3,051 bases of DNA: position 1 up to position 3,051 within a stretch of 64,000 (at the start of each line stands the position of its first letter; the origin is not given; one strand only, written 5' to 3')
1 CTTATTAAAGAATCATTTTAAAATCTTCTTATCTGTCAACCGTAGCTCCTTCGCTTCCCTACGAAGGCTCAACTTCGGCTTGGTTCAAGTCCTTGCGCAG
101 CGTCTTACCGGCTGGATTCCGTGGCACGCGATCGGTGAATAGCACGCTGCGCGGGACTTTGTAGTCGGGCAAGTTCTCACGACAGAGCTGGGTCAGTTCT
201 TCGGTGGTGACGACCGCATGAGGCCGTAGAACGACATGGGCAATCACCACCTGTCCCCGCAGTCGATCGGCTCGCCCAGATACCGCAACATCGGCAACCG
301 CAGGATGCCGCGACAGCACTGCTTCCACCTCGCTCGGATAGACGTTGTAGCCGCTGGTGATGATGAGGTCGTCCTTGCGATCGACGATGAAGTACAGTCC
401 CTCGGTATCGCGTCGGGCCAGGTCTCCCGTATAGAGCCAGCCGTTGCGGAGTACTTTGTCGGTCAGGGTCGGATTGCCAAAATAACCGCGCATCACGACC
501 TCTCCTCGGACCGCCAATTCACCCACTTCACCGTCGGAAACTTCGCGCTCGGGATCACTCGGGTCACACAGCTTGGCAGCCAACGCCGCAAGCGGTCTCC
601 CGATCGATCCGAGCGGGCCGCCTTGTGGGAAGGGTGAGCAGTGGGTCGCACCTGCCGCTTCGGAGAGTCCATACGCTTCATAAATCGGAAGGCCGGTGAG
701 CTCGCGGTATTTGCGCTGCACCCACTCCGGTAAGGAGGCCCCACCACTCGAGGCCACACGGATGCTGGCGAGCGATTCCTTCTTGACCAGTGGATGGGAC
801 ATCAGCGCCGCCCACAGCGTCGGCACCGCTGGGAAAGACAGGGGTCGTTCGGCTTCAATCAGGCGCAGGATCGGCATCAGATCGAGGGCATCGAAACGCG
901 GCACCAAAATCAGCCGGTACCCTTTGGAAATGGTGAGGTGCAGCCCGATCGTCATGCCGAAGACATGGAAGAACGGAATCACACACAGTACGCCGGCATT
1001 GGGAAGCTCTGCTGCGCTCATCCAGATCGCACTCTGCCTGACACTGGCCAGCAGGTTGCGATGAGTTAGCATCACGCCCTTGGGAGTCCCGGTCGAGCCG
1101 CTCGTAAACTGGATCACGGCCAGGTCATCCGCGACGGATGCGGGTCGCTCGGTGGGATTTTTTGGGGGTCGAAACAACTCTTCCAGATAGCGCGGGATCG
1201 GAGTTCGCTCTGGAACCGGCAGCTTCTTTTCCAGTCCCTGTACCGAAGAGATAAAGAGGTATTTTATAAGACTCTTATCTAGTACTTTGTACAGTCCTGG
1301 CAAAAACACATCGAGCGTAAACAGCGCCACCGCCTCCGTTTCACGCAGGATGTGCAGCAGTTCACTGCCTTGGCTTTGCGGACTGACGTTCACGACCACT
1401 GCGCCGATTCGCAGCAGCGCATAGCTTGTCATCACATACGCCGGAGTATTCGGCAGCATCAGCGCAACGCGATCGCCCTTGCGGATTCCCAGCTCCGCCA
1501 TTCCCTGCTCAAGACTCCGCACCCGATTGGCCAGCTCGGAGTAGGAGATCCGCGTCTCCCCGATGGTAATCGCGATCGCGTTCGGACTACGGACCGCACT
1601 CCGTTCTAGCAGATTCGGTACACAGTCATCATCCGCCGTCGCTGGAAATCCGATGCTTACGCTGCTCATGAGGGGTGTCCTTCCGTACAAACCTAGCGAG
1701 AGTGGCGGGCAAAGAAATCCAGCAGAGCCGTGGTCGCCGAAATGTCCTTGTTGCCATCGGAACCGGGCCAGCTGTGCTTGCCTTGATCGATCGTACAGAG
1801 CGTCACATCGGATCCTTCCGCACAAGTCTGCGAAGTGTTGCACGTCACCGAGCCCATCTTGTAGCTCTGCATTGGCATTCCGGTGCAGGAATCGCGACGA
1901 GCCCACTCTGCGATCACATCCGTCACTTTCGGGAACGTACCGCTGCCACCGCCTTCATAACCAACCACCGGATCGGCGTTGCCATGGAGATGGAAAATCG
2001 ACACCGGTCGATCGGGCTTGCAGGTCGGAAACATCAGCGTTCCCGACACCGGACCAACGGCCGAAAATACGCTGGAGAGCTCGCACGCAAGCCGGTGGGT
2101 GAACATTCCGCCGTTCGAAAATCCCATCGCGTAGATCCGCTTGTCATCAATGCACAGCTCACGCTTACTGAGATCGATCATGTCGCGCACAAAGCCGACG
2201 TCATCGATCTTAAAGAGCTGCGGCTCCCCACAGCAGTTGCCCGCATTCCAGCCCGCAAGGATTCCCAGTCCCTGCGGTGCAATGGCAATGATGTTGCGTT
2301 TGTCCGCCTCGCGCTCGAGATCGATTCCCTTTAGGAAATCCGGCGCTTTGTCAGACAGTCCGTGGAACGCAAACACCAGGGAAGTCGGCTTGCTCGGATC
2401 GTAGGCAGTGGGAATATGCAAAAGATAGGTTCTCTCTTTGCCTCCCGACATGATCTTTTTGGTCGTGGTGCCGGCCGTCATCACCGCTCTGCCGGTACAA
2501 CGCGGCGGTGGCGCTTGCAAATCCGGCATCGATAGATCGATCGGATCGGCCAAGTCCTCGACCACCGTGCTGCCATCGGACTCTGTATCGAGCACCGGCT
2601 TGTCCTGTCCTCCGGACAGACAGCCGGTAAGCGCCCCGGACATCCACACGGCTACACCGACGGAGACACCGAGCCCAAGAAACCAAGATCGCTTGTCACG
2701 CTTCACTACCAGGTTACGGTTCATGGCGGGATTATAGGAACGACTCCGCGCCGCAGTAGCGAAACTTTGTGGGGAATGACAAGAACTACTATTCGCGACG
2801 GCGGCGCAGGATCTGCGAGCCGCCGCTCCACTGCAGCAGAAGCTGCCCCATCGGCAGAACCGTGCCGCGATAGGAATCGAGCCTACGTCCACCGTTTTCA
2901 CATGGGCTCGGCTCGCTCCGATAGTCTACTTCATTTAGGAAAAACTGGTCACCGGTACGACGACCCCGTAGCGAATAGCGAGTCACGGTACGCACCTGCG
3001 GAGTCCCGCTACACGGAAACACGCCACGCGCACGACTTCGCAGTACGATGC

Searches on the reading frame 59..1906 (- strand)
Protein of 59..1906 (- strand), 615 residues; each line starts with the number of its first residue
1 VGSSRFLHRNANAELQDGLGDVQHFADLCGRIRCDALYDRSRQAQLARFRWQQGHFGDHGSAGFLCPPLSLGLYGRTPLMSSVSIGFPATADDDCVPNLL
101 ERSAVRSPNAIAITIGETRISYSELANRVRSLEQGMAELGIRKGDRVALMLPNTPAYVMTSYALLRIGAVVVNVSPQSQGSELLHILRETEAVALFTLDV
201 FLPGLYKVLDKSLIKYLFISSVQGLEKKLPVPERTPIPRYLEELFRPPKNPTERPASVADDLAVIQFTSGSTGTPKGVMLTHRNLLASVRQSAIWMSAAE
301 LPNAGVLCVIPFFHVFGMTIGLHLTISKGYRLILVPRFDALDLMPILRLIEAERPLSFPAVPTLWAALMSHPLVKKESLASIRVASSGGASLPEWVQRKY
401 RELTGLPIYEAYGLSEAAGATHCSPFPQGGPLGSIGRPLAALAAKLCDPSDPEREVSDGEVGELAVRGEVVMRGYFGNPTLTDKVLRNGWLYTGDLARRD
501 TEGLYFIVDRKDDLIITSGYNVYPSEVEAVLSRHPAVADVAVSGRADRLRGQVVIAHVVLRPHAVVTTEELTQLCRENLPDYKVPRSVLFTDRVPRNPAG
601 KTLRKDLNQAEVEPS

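Call 82: search_protein_families(library=pfam, proteins=[window:59-1906:-], max_evalue=0.0001)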
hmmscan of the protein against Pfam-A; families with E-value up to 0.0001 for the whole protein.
window:59-1906:- (615 aa): 2 families
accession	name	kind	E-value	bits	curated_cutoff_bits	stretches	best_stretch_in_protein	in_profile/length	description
PF00501.34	AMP-binding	-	2.6e-89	300.2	29.9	1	100-476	1-384/384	AMP-binding enzyme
PF13193.12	AMP-binding_C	-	6.2e-21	75.5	24.5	1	526-601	1-76/76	AMP-binding enzyme C-terminal domain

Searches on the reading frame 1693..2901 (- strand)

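Call 82: search_protein_families(library=pfam, proteins=[window:1693-2901:-], max_evalue=0.0001)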
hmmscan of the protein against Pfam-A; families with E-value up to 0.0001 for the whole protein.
window:1693-2901:- (402 aa): 1 family
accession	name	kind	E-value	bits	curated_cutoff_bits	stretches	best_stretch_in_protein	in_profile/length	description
PF02230.22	Abhydrolase_2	-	1.7e-06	28.4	23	1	240-315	92-172/217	Phospholipase/Carboxylesterase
